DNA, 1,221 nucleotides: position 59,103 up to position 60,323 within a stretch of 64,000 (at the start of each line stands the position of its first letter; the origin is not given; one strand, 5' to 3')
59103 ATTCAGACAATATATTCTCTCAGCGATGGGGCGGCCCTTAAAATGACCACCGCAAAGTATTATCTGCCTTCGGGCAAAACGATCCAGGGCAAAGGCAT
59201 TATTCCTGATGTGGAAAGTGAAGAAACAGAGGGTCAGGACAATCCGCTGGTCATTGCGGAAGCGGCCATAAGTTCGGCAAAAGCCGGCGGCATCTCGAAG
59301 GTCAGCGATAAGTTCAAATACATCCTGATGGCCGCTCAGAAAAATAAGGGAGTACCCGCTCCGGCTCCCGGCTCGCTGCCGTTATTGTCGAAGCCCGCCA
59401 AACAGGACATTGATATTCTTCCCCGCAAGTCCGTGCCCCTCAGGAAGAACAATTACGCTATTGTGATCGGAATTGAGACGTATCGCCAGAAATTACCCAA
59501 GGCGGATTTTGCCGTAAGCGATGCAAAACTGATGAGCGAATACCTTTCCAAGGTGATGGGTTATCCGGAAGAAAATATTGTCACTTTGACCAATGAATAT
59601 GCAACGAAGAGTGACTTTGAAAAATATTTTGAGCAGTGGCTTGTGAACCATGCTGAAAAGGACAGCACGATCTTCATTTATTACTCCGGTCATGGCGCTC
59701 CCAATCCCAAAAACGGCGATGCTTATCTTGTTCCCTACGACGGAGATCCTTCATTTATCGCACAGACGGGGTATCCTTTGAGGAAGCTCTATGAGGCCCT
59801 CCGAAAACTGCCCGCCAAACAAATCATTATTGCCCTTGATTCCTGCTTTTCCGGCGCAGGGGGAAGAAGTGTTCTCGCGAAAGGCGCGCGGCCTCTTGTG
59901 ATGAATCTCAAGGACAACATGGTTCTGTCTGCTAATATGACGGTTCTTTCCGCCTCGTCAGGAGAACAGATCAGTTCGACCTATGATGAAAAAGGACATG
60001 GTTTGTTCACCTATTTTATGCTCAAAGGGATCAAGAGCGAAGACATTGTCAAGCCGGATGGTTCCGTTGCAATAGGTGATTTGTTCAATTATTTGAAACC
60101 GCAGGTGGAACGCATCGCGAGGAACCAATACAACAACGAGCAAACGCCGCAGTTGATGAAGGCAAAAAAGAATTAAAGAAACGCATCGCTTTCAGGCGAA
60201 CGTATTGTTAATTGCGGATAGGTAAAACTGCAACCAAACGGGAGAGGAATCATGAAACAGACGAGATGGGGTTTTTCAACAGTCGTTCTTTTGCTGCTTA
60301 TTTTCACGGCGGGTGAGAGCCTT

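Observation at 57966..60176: Secreted single-chain fusion of an S41/PDZ serine protease and an intact caspase-like cysteine protease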

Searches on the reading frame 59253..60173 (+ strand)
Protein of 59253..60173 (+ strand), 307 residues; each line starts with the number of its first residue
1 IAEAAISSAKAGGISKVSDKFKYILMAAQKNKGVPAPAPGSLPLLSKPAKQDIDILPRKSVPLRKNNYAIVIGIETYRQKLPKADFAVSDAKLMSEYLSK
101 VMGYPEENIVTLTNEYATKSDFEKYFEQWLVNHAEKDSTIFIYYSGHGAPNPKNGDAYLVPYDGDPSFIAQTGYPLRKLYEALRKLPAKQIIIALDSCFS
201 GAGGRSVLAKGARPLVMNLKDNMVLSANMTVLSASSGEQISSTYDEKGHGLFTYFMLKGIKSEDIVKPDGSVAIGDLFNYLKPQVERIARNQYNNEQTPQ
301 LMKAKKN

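Call 7: find_homologous_proteins(query=window:59253-60173:+, max_evalue=0.001)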
Query window:59253-60173:+ (307 aa): 5500 proteins with E <= 0.001 among 8000 candidates; the best 120 are listed.
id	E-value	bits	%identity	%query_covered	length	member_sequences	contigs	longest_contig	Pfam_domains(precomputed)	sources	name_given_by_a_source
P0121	1.2e-142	493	84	84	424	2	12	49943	PF00656.28,PF13606.13,PF13857.13,PF12796.14,PF00023.37,PF13637.13,PF24521.3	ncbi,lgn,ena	-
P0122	3.2e-139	481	82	85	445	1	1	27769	PF00656.28,PF13606.13,PF13857.13,PF12796.14,PF00023.37,PF13637.13,PF24521.3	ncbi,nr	ncbi:MAG: caspase family protein [Deltaproteobacteria bacterium]|nr:caspase family protein [Deltapro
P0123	6.0e-139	481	79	86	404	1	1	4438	PF00656.28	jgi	jgi:hypothetical protein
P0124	2.1e-138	479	80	88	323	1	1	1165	PF00656.28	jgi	jgi:uncharacterized caspase-like protein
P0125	2.1e-138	479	83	84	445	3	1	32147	PF00656.28,PF13606.13,PF13857.13,PF12796.14,PF00023.37,PF13637.13,PF24521.3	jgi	jgi:hypothetical protein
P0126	3.4e-138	478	73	98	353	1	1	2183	PF00656.28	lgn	-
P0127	6.3e-138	477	100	70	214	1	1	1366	PF00656.28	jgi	jgi:uncharacterized caspase-like protein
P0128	2.9e-137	475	77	89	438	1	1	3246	PF00656.28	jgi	jgi:hypothetical protein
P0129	2.4e-136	472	79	87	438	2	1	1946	PF00656.28,PF13606.13,PF13857.13,PF12796.14,PF00023.37,PF13637.13,PF24521.3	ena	-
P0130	8.2e-136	470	81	84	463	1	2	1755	PF00656.28,PF13606.13,PF13857.13,PF12796.14,PF00023.37,PF13637.13,PF24521.3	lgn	-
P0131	9.0e-136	470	78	85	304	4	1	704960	PF00656.28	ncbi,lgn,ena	-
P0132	1.1e-135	470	81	85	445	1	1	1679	PF00656.28,PF13606.13,PF13857.13,PF12796.14,PF00023.37,PF13637.13,PF24521.3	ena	-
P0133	1.4e-135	469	80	83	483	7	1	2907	PF00656.28,PF13606.13,PF12796.14,PF00023.37,PF13637.13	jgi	jgi:hypothetical protein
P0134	1.8e-135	469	75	92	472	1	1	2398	PF00656.28,PF13606.13,PF12796.14,PF00023.37,PF13637.13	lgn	-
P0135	3.8e-135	468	80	83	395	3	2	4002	PF00656.28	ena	-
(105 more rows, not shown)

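Call 12: search_solved_structures(query=window:59370-60173:+, max_evalue=1, show_alignments=3)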
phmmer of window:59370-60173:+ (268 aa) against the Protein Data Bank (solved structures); distinct sequences matched with E-value up to 1: 13.
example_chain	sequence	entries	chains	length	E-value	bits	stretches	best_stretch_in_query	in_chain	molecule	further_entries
7qp0_A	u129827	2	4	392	6.2e-05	26.1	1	30-117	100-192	Metacaspase-1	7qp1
4f6o_A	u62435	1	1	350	0.00014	24.9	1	29-112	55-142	Metacaspase-1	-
4f6p_A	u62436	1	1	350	0.00017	24.6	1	29-112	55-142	Metacaspase-1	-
8gaa_A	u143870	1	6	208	0.0058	19.6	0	43-77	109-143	C6HR1_4r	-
3v4o_A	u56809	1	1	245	0.042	16.8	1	22-159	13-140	Mucosa-associated lymphoid tissue lymphoma translocation protein 1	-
38go_A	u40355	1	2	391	0.058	16.3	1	18-159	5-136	Mucosa-associated lymphoid tissue lymphoma translocation protein 1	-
6w8s_A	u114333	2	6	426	0.062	16.2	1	30-114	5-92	Metacaspase-4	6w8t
4afr_A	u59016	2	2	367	0.064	16.2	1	67-118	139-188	METACASPASE | METACASPASE MCA2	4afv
4afp_A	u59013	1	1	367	0.069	16.1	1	67-118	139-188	METACASPASE MCA2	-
4af8_A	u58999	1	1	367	0.075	16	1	67-118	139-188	METACASPASE MCA2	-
6w8r_A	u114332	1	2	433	0.12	15.3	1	30-114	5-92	Metacaspase-4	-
4d0y_A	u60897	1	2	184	0.84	12.5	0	44-141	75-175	DACB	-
4ox5_A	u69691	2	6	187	0.9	12.4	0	44-141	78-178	LdcB LD-carboxypeptidase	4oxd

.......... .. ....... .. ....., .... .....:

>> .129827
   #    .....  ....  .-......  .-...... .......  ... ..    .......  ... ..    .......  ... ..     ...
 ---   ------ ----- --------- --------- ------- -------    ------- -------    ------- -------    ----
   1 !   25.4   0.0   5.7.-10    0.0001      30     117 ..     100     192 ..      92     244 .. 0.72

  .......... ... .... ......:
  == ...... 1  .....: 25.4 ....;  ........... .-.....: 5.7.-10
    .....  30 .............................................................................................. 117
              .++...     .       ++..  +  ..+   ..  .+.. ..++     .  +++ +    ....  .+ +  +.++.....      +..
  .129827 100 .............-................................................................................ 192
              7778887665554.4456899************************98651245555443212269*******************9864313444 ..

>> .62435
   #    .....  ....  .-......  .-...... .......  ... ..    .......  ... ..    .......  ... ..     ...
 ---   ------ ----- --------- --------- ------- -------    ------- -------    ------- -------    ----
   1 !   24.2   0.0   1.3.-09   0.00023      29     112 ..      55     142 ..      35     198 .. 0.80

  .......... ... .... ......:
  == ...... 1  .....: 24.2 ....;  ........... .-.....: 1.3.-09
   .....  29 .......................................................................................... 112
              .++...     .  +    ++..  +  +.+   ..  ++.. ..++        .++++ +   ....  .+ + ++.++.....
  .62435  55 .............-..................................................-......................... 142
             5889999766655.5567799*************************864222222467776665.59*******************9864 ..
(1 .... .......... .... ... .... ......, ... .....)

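Call 31: predict_structure(alignment_id=A1)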
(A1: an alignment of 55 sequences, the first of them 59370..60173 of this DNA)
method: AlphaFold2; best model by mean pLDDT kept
length: 268 residues; sequences in the alignment: 55
mean_pLDDT: 84.6   pTM: 0.86
mean pLDDT of the five models: 84.6, 83.5, 81.8, 81.7, 81.6
residues with pLDDT >= 90: 158; 70-90: 64; 50-70: 19; < 50: 27
segments of 3 or more residues with pLDDT < 50: 1-7, 161-179
pLDDT, mean of each block of 10 residues (from residue 1): 46 81 90 95 90 97 96 98 98 96 94 76 90 92 95 87 38 42 71 82 86 96 90 94 96 89 77
secondary structure, 60 per line:
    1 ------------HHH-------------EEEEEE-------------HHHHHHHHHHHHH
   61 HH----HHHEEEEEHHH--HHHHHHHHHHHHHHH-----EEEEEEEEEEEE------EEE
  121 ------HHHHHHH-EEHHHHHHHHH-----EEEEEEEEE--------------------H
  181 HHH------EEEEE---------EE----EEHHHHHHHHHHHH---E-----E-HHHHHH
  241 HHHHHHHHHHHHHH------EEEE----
elements in order: E29-34 H48-62 E70-74 H80-94 E100-111 E118-120 H127-133 H137-145 E151-159 H180-183 E190-194 H212-223 H235-254 E261-264

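Call 35: fold_search(model_id=the predicted structure, library=pdb)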
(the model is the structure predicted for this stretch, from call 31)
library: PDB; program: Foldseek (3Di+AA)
matches with E <= 10: 893; with E <= 0.001: 242
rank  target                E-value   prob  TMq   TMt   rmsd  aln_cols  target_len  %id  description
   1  8v4x_C                1.4e-12  1.00  0.66  0.50   5.0       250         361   16  Structure of MALT1 in complex with an allosteric inhibitor (released 2024-05-01)
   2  4i1p_C                1.7e-12  1.00  0.65  0.47   5.6       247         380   16  Human MALT1 (caspase-IG3) in complex with activity based-probe (released 2014-07-09)
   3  3v4o_A                3.0e-12  1.00  0.66  0.75   5.1       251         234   16  Human MALT1 (caspase domain) in complex with an irreversible peptidic inhibitor (released 2012-03-14)
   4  8v4x_B                3.2e-12  1.00  0.66  0.50   4.9       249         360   16  Structure of MALT1 in complex with an allosteric inhibitor (released 2024-05-01)
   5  3uo8_B                5.2e-12  1.00  0.66  0.50   4.9       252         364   15  Crystal structure of the MALT1 paracaspase (P1 form) (released 2011-12-21)
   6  8v4x_D                7.1e-12  1.00  0.62  0.46   6.5       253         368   15  Structure of MALT1 in complex with an allosteric inhibitor (released 2024-05-01)
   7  3uo8_C                8.0e-12  1.00  0.63  0.47   5.2       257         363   16  Crystal structure of the MALT1 paracaspase (P1 form) (released 2011-12-21)
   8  7paw_B                1.6e-11  1.00  0.63  0.47   5.8       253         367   15  MALT1 in complex with compound 1 (released 2021-11-17)
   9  7pav_B                1.9e-11  1.00  0.66  0.49   4.6       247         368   16  MALT1 in complex with compound 1 (released 2021-11-17)
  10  8v4x_E                1.9e-11  1.00  0.65  0.48   5.1       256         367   16  Structure of MALT1 in complex with an allosteric inhibitor (released 2024-05-01)
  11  8v4x_F                2.7e-11  1.00  0.65  0.50   5.9       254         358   16  Structure of MALT1 in complex with an allosteric inhibitor (released 2024-05-01)
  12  8v4x_A                4.2e-11  1.00  0.66  0.49   4.9       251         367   16  Structure of MALT1 in complex with an allosteric inhibitor (released 2024-05-01)
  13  4i1p_A                4.2e-11  1.00  0.61  0.44   6.5       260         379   15  Human MALT1 (caspase-IG3) in complex with activity based-probe (released 2014-07-09)
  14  3bij_C                4.8e-11  1.00  0.58  0.59   6.0       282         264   17  Crystal structure of protein GSU0716 from Geobacter sulfurreducens. Northeast Structural Genomics target GsR13 (released 2007-12-11)
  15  7a41_B                4.8e-11  1.00  0.56  0.43   6.3       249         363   14  MALT1 in complex with a NVS-MALT1 chemical probe (released 2020-12-02)
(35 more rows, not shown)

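Call 46: search_protein_representatives(protein=window:59370-60173:+)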
Query: 268 residues. Proteins with E-value up to 0.001 (for the whole library): 46827; up to 1e-10: 16499; up to 1e-30: 3498. The best 150 are listed.
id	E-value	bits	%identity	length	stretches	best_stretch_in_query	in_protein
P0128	1.9e-137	473.4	79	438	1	4-268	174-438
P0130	2.1e-136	470.0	80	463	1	8-265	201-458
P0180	3.3e-131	452.9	78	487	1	10-268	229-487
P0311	1.5e-130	450.8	75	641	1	4-268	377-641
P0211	1.1e-129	448.0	77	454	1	10-266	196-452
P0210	2.0e-129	447.1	75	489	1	11-267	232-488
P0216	2.1e-129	447.0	77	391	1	21-264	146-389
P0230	2.4e-127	440.3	74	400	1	7-268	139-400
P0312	7.3e-125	432.2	71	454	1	5-266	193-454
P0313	9.6e-125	431.8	71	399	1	4-265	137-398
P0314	2.0e-123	427.5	74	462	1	11-268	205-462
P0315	2.1e-123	427.4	70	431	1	4-266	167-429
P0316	2.1e-123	427.4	71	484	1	7-267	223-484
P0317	1.1e-122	425.0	71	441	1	6-266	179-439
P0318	1.2e-122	424.9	71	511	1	10-266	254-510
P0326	1.9e-115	401.3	68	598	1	10-267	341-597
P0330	4.4e-113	393.6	68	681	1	10-263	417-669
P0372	8.7e-98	343.5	59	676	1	12-263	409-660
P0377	3.7e-96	338.1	57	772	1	5-264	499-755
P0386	2.0e-93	329.2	68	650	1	7-223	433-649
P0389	6.0e-93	327.6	55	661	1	11-263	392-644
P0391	1.1e-91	323.4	59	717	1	27-263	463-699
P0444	1.2e-80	287.3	54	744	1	13-263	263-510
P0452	9.9e-78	277.7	51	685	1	12-263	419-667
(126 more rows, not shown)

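Call 52: search_protein_families(library=pfam, alignment_id=A5, max_evalue=0.0001)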
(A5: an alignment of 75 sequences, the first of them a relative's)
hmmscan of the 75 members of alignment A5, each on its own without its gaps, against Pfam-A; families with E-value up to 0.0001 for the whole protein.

A. member 1, P0128 (438 aa): 1 family
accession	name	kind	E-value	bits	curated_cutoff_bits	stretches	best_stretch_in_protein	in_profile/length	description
PF00656.27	Peptidase_C14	-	6e-17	62.5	21.4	1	199-432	3-223/233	Caspase domain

B. families by the number of members that match (of 75 scanned): 38 families (the first 25 are shown)
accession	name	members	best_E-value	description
PF00656.27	Peptidase_C14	75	3.6e-21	Caspase domain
PF01650.23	Peptidase_C13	11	7.4e-08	Peptidase C13 family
PF00023.36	Ank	9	4e-79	Ankyrin repeat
PF12796.13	Ank_2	9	9.8e-78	Ankyrin repeats (3 copies)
PF13637.12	Ank_4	9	3e-65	Ankyrin repeats (many copies)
PF13857.12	Ank_5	9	3.6e-63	Ankyrin repeats (many copies)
PF13606.12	Ank_3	9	5.8e-55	Ankyrin repeat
PF13180.12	PDZ_2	5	1.6e-28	PDZ domain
PF00595.29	PDZ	5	2.9e-22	PDZ domain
PF24521.3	Ank_KRIT1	5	3.1e-19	KRIT1 ankyrin-repeats domain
PF17820.7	PDZ_6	4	5.9e-23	PDZ domain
PF07719.23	TPR_2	2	1.4e-34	Tetratricopeptide repeat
PF00515.34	TPR_1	2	1.2e-29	Tetratricopeptide repeat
PF13414.12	TPR_11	2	9.4e-26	TPR repeat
PF13181.12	TPR_8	2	1.5e-23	Tetratricopeptide repeat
PF22599.2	SecDF_P1_head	1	9.2e-33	SecDF, P1 head subdomain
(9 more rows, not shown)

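Call 53: search_protein_families(library=pfam, alignment_id=A6, max_evalue=0.0001)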
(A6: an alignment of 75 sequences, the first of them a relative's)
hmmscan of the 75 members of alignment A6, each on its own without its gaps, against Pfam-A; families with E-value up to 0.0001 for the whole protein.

A. member 1, P0379 (498 aa): 2 families
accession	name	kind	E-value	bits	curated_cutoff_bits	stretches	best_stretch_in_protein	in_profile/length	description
PF00656.27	Peptidase_C14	-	1.2e-19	71.4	21.4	1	250-485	1-223/233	Caspase domain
PF01650.23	Peptidase_C13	-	1.4e-05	25.2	22.8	0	323-487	110-252/258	Peptidase C13 family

B. families by the number of members that match (of 75 scanned): 93 families (the first 25 are shown)
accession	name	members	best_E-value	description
PF00656.27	Peptidase_C14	75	7.7e-24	Caspase domain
PF01650.23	Peptidase_C13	12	1.1e-07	Peptidase C13 family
PF12796.13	Ank_2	10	2.6e-60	Ankyrin repeats (3 copies)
PF00023.36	Ank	10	4.6e-56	Ankyrin repeat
PF13637.12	Ank_4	10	1.4e-44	Ankyrin repeats (many copies)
PF13857.12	Ank_5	9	2.6e-50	Ankyrin repeats (many copies)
PF13606.12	Ank_3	9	3.5e-38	Ankyrin repeat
PF24521.3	Ank_KRIT1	5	9.1e-19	KRIT1 ankyrin-repeats domain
PF22599.2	SecDF_P1_head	4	4.7e-31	SecDF, P1 head subdomain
PF23745.1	ANK_LRRK2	3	8e-09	LRRK2 ANK repeat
PF13414.12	TPR_11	2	5.1e-78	TPR repeat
PF00400.38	WD40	2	1.6e-67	WD domain, G-beta repeat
PF25174.1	Beta-prop_THOC3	2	2.3e-57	THOC3 beta-propeller domain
PF25173.1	Beta-prop_WDR3_1st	2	4.3e-57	WDR3 first beta-propeller domain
PF00515.34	TPR_1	2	6.1e-53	Tetratricopeptide repeat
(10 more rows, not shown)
